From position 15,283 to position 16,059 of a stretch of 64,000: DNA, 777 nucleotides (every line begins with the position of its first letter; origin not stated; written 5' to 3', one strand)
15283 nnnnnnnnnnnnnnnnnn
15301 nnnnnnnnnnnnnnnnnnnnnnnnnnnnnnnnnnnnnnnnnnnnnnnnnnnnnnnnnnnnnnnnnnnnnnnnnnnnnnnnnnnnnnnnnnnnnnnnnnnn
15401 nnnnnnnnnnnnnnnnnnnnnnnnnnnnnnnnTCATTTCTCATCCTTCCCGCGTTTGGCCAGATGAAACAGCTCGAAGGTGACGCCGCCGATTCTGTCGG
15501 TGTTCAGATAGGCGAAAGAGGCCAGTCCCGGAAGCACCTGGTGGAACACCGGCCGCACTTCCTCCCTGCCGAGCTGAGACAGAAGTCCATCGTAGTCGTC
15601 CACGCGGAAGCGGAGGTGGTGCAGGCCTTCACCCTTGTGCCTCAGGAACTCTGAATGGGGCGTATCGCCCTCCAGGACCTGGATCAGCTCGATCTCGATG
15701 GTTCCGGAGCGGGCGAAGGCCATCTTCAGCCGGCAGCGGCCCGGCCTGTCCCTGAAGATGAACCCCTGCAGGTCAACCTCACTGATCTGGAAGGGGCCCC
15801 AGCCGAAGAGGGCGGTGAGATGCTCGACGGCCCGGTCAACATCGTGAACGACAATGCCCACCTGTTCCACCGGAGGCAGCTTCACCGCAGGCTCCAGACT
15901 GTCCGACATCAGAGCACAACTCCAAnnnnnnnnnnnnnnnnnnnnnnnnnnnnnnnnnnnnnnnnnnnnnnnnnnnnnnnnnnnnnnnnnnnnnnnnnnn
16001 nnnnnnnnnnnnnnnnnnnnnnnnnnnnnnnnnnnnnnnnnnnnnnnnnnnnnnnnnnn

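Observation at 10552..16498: Tandem duplication of a [cytoplasmic Mo/W-bisPGD oxidoreductase + VOC-fold protein] module sharing one DmsB-like FeS subunit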

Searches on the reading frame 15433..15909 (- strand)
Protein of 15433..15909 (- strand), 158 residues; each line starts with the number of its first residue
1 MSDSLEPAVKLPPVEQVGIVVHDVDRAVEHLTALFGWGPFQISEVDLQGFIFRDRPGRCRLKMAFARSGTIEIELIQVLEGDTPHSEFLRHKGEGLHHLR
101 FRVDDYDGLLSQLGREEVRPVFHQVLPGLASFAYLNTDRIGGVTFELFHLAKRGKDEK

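Call 3: search_protein_families(library=pfam, proteins=[window:15433-15909:-])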
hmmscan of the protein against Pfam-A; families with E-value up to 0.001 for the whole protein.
window:15433-15909:- (158 aa): 2 families
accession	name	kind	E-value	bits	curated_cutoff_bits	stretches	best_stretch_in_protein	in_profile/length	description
PF13669.12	Glyoxalase_4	-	1.8e-16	60.8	27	1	16-127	2-100/109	Glyoxalase/Bleomycin resistance protein/Dioxygenase superfamily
PF00903.31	Glyoxalase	-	1.3e-05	25.9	20.6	1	16-120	4-95/121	Glyoxalase/Bleomycin resistance protein/Dioxygenase superfamily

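Call 4: search_protein_families(library=ncbifam, proteins=[window:15433-15909:-])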
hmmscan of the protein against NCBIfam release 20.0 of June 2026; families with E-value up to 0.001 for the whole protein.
window:15433-15909:- (158 aa): 1 family
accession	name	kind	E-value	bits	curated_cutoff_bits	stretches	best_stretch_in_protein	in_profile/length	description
TIGR03081.1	metmalonyl_epim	equivalog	5.8e-11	43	114.95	1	14-146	2-126/129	methylmalonyl-CoA epimerase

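Call 9: search_solved_structures(query=window:15433-15909:-, max_evalue=0.01, show_alignments=2)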
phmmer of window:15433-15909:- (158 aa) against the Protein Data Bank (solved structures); distinct sequences matched with E-value up to 0.01: 12.
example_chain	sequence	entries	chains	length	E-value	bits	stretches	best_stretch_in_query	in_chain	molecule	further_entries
3gm5_A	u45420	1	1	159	1.6e-14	57.4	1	14-147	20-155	Lactoylglutathione lyase and related lyases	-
3oa4_A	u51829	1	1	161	3.4e-09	40.1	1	32-148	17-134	glyoxalase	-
6xbv_A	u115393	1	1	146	2.9e-07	33.8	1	12-146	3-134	Methylmalonyl-CoA epimerase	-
6wf6_A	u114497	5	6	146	3.2e-07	33.6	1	12-146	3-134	Methylmalonyl-CoA epimerase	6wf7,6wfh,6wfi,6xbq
6xbs_A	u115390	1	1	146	3.2e-07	33.6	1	12-146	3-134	Methylmalonyl-CoA epimerase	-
6xbr_A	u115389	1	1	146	5.4e-07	32.9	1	12-146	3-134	Methylmalonyl-CoA epimerase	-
6xbt_A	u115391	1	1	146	8.3e-07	32.3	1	12-146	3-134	Methylmalonyl-CoA epimerase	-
3zgj_A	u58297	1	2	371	3.6e-05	27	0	61-143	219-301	4-HYDROXYPHENYLPYRUVIC ACID DIOXYGENASE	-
6bu2_A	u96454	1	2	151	3.7e-05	27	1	15-151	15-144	Glyoxalase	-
3rmu_A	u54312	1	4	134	4.8e-05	26.6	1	62-147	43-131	Methylmalonyl-CoA epimerase, mitochondrial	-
1jc4_A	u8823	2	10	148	0.00033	23.9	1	15-124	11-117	Methylmalonyl-CoA epimerase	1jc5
6qh4_C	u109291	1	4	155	0.0009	22.5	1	62-147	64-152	Methylmalonyl-CoA epimerase, mitochondrial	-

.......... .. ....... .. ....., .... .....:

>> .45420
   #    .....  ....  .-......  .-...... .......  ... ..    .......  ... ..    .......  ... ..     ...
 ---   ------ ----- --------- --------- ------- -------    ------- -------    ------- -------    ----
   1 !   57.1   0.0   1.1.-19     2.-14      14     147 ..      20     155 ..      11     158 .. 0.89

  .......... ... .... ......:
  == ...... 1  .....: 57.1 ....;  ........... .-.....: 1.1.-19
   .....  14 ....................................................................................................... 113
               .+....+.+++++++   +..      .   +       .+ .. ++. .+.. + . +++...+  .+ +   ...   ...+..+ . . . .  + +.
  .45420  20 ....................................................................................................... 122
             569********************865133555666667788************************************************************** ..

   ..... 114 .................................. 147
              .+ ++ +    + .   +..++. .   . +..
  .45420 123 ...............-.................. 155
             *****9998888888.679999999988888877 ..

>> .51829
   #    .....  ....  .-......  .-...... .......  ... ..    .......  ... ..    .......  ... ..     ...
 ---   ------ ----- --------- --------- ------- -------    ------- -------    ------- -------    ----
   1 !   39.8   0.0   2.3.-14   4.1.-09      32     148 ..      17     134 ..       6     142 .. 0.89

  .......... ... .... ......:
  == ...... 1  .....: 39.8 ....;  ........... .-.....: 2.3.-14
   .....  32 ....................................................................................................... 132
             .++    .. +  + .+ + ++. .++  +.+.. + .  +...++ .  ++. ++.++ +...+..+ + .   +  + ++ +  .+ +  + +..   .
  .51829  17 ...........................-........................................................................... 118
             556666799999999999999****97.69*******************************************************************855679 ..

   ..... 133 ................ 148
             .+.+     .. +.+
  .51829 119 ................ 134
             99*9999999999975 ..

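Call 16: find_homologous_proteins(query=window:15433-15909:-, max_evalue=0.00001)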
Query window:15433-15909:- (158 aa): 236 proteins with E <= 0.00001 among 279 candidates; the best 120 are listed.
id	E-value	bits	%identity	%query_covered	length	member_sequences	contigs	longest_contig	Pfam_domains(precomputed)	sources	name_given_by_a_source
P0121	3.5e-101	354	100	100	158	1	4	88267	PF13669.13,PF00903.32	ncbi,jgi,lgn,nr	ncbi:MAG: hypothetical protein FJ020_03650 [Chloroflexi bacterium]|nr:hypothetical protein [Chlorofl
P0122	4.3e-84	298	85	100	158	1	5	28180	PF13669.13,PF00903.32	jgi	jgi:catechol 2,3-dioxygenase-like lactoylglutathione lyase family enzyme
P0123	8.5e-81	288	80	100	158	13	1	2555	PF13669.13,PF00903.32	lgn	-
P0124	1.7e-80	287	80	100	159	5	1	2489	PF13669.13,PF00903.32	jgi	jgi:methylmalonyl-CoA/ethylmalonyl-CoA epimerase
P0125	9.4e-77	274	78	100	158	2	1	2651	PF13669.13,PF00903.32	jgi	jgi:catechol 2,3-dioxygenase-like lactoylglutathione lyase family enzyme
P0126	1.8e-76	273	76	100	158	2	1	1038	PF13669.13,PF00903.32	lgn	-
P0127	5.3e-76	272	78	100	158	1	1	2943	PF13669.13,PF00903.32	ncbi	-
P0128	4.9e-75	269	76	100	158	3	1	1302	PF13669.13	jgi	jgi:hypothetical protein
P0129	6.8e-73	262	75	100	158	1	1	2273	PF13669.13,PF00903.32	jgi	jgi:methylmalonyl-CoA/ethylmalonyl-CoA epimerase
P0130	7.0e-68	246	69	96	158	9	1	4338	PF22677.3,PF13669.13,PF00903.32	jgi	jgi:methylmalonyl-CoA/ethylmalonyl-CoA epimerase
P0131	1.6e-65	238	65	100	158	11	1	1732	PF13669.13,PF00903.32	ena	-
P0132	3.3e-64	234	65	100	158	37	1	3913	PF13669.13,PF00903.32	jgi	jgi:methylmalonyl-CoA/ethylmalonyl-CoA epimerase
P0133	2.5e-63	231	64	100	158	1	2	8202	PF13669.13,PF00903.32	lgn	-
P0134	1.7e-60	222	66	94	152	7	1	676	PF13669.13,PF00903.32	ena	-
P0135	3.4e-60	221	63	97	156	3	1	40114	PF13669.13,PF00903.32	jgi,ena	-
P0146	4.6e-58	214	61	97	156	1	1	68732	PF13669.13,PF00903.32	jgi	jgi:4-hydroxyphenylpyruvate dioxygenase-like putative hemolysin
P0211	3.4e-52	195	60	92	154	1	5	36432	PF13669.13,PF00903.32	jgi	-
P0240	8.4e-49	184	56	86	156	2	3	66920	PF13669.13,PF00903.32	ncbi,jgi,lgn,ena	-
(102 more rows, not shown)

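Call 19: find_related_loci(query=A1, collection=genome_contigs, flank=6000)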
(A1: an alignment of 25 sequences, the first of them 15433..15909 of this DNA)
Query A1 (158 aa) in genome_contigs; peptide patterns used: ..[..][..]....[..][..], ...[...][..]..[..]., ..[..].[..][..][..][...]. (x = any residue, [..] = any of these).
599 stretches matched a pattern (row limit reached: there are more); 430 encode a relative of the query (tblastn E <= 1e-3); the best 80 are kept; 80 distinct loci.
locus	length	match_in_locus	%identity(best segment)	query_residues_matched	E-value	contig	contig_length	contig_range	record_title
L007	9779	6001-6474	64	1-158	5e-68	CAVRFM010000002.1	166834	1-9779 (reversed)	MAG: uncultured Chloroflexia bacterium isolate MFD04492.bin.1.138 genome assembly, contig: contig_19534, whole genome sh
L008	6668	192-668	61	1-158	8e-64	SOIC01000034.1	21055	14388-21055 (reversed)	MAG: Dehalococcoidia bacterium isolate E29_bin15 NODE_443_length_21055_cov_16.915381, whole genome shotgun sequence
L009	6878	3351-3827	62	1-158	2e-63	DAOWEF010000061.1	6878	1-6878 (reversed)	MAG TPA_asm: Dehalococcoidia bacterium isolate CSMAG_1932 CSMAG_1932_k141_5954189_length_6878_cov_18.7294, whole genome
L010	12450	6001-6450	61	6-155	6e-62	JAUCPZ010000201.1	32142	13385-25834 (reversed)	MAG: Dehalococcoidia bacterium isolate Bin_016 k127_580717, whole genome shotgun sequence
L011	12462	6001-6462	59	1-153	2e-58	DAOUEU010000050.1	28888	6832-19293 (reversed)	MAG TPA_asm: Dehalococcoidia bacterium isolate N7_337 k137_1409637, whole genome shotgun sequence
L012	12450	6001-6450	60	6-155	2e-57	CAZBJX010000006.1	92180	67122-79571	MAG TPA_asm: uncultured Dehalococcoidia bacterium isolate binchicken_co60_376 genome assembly, contig: NODE_308_length_9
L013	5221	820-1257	58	8-152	2e-57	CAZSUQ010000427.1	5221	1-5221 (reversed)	MAG TPA_asm: uncultured Thermodesulfobacteriota bacterium isolate binchicken_co97_83 genome assembly, contig: NODE_55096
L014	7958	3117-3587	55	1-156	5e-57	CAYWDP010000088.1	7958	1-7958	MAG TPA_asm: uncultured Dehalococcoidia bacterium isolate SRP239594_co1_65 genome assembly, contig: NODE_5526_length_795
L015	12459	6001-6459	55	1-152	3e-56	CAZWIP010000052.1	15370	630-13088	MAG TPA_asm: uncultured Dehalococcoidia bacterium isolate SRP077602_co2_112 genome assembly, contig: NODE_5819_length_15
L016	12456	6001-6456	57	5-156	6e-56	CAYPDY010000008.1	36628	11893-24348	MAG TPA_asm: uncultured Dehalococcoidia bacterium isolate SRP192927_co7_33 genome assembly, contig: NODE_1696_length_366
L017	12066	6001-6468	53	1-155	7e-55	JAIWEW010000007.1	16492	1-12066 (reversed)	MAG: bacterium isolate JL_US_03_9 NODE_512_length_16492_cov_0.795050, whole genome shotgun sequence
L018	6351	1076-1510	57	9-152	2e-53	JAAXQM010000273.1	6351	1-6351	MAG: Dehalococcoidales bacterium isolate MAG-BB-17 scaffold_3290, whole genome shotgun sequence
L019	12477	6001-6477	48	1-158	2e-51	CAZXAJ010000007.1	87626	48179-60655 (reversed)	MAG TPA_asm: uncultured Dehalococcoidales bacterium isolate binchicken_co334_347 genome assembly, contig: NODE_338_lengt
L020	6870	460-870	56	15-150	2e-50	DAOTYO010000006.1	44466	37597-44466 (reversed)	MAG TPA_asm: Dehalococcoidia bacterium isolate H25_356 k127_299336, whole genome shotgun sequence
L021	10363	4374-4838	50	1-153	3e-50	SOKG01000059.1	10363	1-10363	MAG: Dehalococcoidia bacterium isolate E44_bin56 NODE_2851_length_10363_cov_6.882033, whole genome shotgun sequence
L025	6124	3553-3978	54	10-150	5e-47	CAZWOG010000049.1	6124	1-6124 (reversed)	MAG TPA_asm: uncultured Dehalococcoidales bacterium isolate binchicken_co119_418 genome assembly, contig: NODE_19587_len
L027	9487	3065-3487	53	11-150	2e-45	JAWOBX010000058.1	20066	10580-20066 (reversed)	MAG: Dehalococcoidia bacterium isolate BLK3-3.bin.35 k191_477198, whole genome shotgun sequence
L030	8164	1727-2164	55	9-153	3e-43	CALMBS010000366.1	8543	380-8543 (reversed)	MAG TPA_asm: uncultured Chloroflexi bacterium isolate SRR8859388_bin.22_CONCOCT_v1.1_MAG genome assembly, contig: ERZ164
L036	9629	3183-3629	41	1-149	6e-36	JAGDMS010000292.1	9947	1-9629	MAG: Deltaproteobacteria bacterium isolate CTSoil_040 scaffold_17310, whole genome shotgun sequence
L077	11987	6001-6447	37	1-149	3e-28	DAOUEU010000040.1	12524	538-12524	MAG TPA_asm: Dehalococcoidia bacterium isolate N7_337 k137_268009, whole genome shotgun sequence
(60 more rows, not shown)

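Call 25: search_protein_families(library=ncbifam, proteins=[L015:6468-8675:+, L013:1266-3482:+, L027:3502-5712:+], max_evalue=1e-20)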
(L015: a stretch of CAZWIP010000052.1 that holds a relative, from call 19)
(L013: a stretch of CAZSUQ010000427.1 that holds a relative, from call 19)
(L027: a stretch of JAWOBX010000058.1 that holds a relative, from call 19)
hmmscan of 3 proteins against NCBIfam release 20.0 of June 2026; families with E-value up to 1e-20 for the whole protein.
L015:6468-8675:+ (735 aa): 19 families
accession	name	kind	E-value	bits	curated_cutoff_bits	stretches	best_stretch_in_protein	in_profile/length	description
TIGR01591.1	Fdh-alpha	equivalog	1.1e-86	291.4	666.25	1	13-334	2-319/672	formate dehydrogenase subunit alpha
NF012032.0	PRK15488.1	equivalog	3.9e-76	256.6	694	1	11-526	45-539/759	thiosulfate reductase PhsA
TIGR02166.1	dmsA_ynfE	subfamily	1.7e-65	221.6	777.7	1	9-341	44-406/794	DMSO/selenate family reductase complex A subunit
NF047855.1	AssmNtatRedNasC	equivalog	1.6e-54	185.4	1100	1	9-294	20-306/708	assimilatory nitrate reductase catalytic subunit NasC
TIGR03479.1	DMSO_red_II_alp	subfamily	8e-49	166.5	984.75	1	44-248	102-304/913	molybdopterin-dependent oxidoreductase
NF041885.1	selenate_YnfE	exception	2.8e-44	151.1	1675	1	10-341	49-413/805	selenate/tellurate reductase subunit YnfE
TIGR00509.1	bisC_fam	subfamily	1e-41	143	1017.55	1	20-695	4-717/772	molybdopterin guanine dinucleotide-containing S/N-oxide reductase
NF041884.1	selenate_YnfF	exception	4.9e-41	140.5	1650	1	14-257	50-305/798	selenate/tellurate reductase subunit YnfF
NF011566.1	PRK14990.1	exception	1.1e-39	136.1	1600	1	14-296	63-383/814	dimethylsulfoxide reductase subunit A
NF011567.1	PRK14991.1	equivalog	1.4e-30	105.8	1750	0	46-92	140-186/1022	tetrathionate reductase subunit TtrA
NF011682.0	PRK15102.1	equivalog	4.1e-28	97.9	909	0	13-308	45-376/829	trimethylamine-N-oxide reductase TorA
TIGR01553.1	formate-DH-alph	equivalog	1.4e-27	95.9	814.2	0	168-250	221-303/1009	formate dehydrogenase-N subunit alpha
TIGR02164.1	torA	equivalog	5.8e-25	87.6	1465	0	15-307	43-371/824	trimethylamine-N-oxide reductase TorA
NF010055.0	PRK13532.1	equivalog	1.2e-24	86.6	904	0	9-251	42-291/830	nitrate reductase catalytic subunit NapA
NF041323.1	Nitr_red_NasA_Halo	equivalog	2.8e-23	82.4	1000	0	17-328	7-307/673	assimilatory nitrate reductase NasA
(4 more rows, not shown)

L013:1266-3482:+ (738 aa): 18 families
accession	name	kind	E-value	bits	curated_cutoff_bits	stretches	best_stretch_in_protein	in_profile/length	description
TIGR01591.1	Fdh-alpha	equivalog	1.5e-86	290.9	666.25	1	13-334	2-319/672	formate dehydrogenase subunit alpha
NF012032.0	PRK15488.1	equivalog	1.5e-73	248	694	1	11-521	45-533/759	thiosulfate reductase PhsA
TIGR02166.1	dmsA_ynfE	subfamily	1.2e-59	202.2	777.7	1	8-333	43-398/794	DMSO/selenate family reductase complex A subunit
NF047855.1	AssmNtatRedNasC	equivalog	6e-56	190.1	1100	1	9-294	20-306/708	assimilatory nitrate reductase catalytic subunit NasC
TIGR03479.1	DMSO_red_II_alp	subfamily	1.9e-46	158.6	984.75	1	47-247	105-303/913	molybdopterin-dependent oxidoreductase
NF041885.1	selenate_YnfE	exception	5e-43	147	1675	1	10-333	49-405/805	selenate/tellurate reductase subunit YnfE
NF041884.1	selenate_YnfF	exception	8.2e-41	139.7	1650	1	14-381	50-443/798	selenate/tellurate reductase subunit YnfF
TIGR00509.1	bisC_fam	subfamily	1.1e-40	139.6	1017.55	1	62-695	44-717/772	molybdopterin guanine dinucleotide-containing S/N-oxide reductase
NF011566.1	PRK14990.1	exception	3.3e-38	131.2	1600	1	13-333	62-418/814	dimethylsulfoxide reductase subunit A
NF011567.1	PRK14991.1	equivalog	7.9e-29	100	1750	0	253-485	459-691/1022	tetrathionate reductase subunit TtrA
TIGR01553.1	formate-DH-alph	equivalog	4.2e-27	94.3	814.2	0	163-252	216-305/1009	formate dehydrogenase-N subunit alpha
NF041783.2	mnquin_red_QrcB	equivalog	6.6e-25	87.4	440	0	9-331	52-364/695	menaquinone reductase molybdopterin-binding-like subunit QrcB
NF010055.0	PRK13532.1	equivalog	9.4e-24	83.7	904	0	10-251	43-291/830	nitrate reductase catalytic subunit NapA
NF011682.0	PRK15102.1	equivalog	2.6e-23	82.1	909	0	419-536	473-591/829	trimethylamine-N-oxide reductase TorA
TIGR01706.1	NAPA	equivalog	6.5e-23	81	930.55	0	9-251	42-291/830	periplasmic nitrate reductase subunit alpha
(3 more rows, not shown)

L027:3502-5712:+ (736 aa): 19 families
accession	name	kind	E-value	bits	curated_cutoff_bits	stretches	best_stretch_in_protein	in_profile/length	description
TIGR01591.1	Fdh-alpha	equivalog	3.4e-82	276.6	666.25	1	13-331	2-316/672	formate dehydrogenase subunit alpha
NF012032.0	PRK15488.1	equivalog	3.9e-73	246.7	694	1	11-522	45-534/759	thiosulfate reductase PhsA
TIGR02166.1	dmsA_ynfE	subfamily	3.7e-63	213.8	777.7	1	9-334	44-399/794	DMSO/selenate family reductase complex A subunit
NF047855.1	AssmNtatRedNasC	equivalog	7.6e-49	166.6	1100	1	8-295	19-307/708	assimilatory nitrate reductase catalytic subunit NasC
TIGR03479.1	DMSO_red_II_alp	subfamily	2.3e-48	165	984.75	1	15-248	64-304/913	molybdopterin-dependent oxidoreductase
NF041885.1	selenate_YnfE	exception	2.2e-43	148.2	1675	1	7-256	46-311/805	selenate/tellurate reductase subunit YnfE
NF041884.1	selenate_YnfF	exception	9e-43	146.2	1650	1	14-256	50-304/798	selenate/tellurate reductase subunit YnfF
NF011566.1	PRK14990.1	exception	5e-38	130.6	1600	1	13-333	62-418/814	dimethylsulfoxide reductase subunit A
TIGR00509.1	bisC_fam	subfamily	6.9e-38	130.4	1017.55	0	25-308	9-323/772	molybdopterin guanine dinucleotide-containing S/N-oxide reductase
NF041783.2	mnquin_red_QrcB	equivalog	1e-33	116.5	440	1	9-332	52-365/695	menaquinone reductase molybdopterin-binding-like subunit QrcB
NF011567.1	PRK14991.1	equivalog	8.9e-33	113.1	1750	0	254-483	460-689/1022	tetrathionate reductase subunit TtrA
TIGR01553.1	formate-DH-alph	equivalog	2.3e-32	111.7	814.2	0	162-250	215-303/1009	formate dehydrogenase-N subunit alpha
NF010055.0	PRK13532.1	equivalog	6.4e-26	90.8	904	0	10-251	43-291/830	nitrate reductase catalytic subunit NapA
TIGR01706.1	NAPA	equivalog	9e-25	87.1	930.55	0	10-251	43-291/830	periplasmic nitrate reductase subunit alpha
NF041323.1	Nitr_red_NasA_Halo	equivalog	1.9e-24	86.2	1000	1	31-331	19-310/673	assimilatory nitrate reductase NasA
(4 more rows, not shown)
